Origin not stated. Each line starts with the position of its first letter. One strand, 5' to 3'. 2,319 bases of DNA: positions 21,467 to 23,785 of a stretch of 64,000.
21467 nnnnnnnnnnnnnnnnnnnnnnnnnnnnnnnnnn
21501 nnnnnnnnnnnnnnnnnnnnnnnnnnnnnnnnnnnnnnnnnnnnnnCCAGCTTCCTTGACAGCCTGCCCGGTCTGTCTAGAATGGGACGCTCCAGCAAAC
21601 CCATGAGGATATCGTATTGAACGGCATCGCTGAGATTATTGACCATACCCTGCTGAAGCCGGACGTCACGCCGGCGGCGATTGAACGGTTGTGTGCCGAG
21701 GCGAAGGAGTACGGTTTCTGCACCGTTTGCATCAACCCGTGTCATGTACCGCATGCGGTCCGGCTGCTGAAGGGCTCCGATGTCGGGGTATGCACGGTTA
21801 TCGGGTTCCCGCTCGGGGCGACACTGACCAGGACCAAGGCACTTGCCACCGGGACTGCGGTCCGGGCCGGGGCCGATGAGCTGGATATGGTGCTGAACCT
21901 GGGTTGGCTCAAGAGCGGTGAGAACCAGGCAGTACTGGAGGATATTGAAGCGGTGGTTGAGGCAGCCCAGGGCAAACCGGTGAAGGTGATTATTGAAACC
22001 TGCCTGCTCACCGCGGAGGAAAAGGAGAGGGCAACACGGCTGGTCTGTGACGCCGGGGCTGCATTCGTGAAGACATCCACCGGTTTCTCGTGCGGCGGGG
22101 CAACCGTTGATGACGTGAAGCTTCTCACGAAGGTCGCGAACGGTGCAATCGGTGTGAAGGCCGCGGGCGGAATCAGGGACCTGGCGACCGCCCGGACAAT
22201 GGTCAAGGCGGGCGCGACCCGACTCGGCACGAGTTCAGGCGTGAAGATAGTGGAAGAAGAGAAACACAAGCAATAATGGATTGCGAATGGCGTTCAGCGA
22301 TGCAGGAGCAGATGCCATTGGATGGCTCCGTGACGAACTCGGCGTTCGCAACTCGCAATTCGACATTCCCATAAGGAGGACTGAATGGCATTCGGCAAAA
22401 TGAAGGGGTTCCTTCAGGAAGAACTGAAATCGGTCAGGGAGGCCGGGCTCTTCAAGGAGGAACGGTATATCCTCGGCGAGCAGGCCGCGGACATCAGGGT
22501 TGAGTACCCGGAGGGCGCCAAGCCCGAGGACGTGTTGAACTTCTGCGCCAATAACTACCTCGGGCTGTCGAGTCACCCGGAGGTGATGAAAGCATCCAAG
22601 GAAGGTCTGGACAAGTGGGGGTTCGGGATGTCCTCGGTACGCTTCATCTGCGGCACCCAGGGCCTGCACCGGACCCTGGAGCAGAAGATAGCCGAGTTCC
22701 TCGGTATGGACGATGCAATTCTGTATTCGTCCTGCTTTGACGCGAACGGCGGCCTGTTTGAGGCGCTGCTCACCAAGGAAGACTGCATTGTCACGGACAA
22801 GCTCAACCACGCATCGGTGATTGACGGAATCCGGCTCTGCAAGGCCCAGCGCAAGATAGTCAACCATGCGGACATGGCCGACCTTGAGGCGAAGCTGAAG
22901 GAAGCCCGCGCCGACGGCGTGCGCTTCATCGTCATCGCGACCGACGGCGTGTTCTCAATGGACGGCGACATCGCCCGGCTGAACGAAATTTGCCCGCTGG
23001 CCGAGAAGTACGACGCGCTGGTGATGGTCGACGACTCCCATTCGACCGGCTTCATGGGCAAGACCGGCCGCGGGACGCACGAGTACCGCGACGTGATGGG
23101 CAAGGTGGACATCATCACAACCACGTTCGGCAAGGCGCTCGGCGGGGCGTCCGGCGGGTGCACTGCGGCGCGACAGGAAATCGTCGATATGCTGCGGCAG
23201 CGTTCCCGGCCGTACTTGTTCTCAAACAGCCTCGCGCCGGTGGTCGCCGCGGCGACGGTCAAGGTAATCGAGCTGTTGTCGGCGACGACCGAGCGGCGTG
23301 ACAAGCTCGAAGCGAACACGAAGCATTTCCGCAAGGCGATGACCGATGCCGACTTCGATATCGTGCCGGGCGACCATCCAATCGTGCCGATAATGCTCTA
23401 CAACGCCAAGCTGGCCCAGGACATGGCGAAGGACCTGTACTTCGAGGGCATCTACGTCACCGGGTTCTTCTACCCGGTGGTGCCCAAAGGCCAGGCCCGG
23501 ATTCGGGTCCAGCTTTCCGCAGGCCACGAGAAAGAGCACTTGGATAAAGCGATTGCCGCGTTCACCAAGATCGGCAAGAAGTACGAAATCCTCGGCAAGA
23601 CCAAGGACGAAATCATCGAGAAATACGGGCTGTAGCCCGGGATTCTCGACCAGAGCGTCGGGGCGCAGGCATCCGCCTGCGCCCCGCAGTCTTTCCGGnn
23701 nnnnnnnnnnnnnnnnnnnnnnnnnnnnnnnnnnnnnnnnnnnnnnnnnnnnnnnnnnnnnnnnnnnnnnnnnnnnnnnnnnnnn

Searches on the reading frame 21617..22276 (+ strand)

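Call 87: search_protein_families(library=pfam, proteins=[window:21617-22276:+], max_evalue=0.0001)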
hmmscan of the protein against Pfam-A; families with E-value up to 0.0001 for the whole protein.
window:21617-22276:+ (219 aa): 1 family
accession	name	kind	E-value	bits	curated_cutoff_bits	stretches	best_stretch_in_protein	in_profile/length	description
PF01791.15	DeoC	-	6.6e-17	62.3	23.8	1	8-211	6-226/229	DeoC/LacD family aldolase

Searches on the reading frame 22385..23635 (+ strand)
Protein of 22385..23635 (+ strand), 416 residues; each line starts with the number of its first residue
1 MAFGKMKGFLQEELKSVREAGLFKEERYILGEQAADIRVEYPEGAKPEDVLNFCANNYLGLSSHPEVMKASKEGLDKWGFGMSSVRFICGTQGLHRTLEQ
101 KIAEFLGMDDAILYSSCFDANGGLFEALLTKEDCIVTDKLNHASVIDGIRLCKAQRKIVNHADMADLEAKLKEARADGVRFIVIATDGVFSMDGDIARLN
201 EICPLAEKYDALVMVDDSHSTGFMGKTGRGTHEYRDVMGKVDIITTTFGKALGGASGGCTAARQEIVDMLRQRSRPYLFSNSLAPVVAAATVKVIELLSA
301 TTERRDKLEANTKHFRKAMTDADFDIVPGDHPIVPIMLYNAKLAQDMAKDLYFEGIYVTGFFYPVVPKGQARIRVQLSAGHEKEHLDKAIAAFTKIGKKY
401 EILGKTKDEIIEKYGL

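Call 87: search_protein_families(library=pfam, proteins=[window:22385-23635:+], max_evalue=0.0001)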
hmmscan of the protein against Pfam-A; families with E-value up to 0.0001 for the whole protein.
window:22385-23635:+ (416 aa): 2 families
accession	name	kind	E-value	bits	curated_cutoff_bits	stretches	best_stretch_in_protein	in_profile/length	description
PF00155.27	Aminotran_1_2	-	6.4e-68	230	19.7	1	49-392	2-360/361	Aminotransferase class I and II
PF00464.25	SHMT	-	8.2e-05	21.8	27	0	160-328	151-325/399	Serine hydroxymethyltransferase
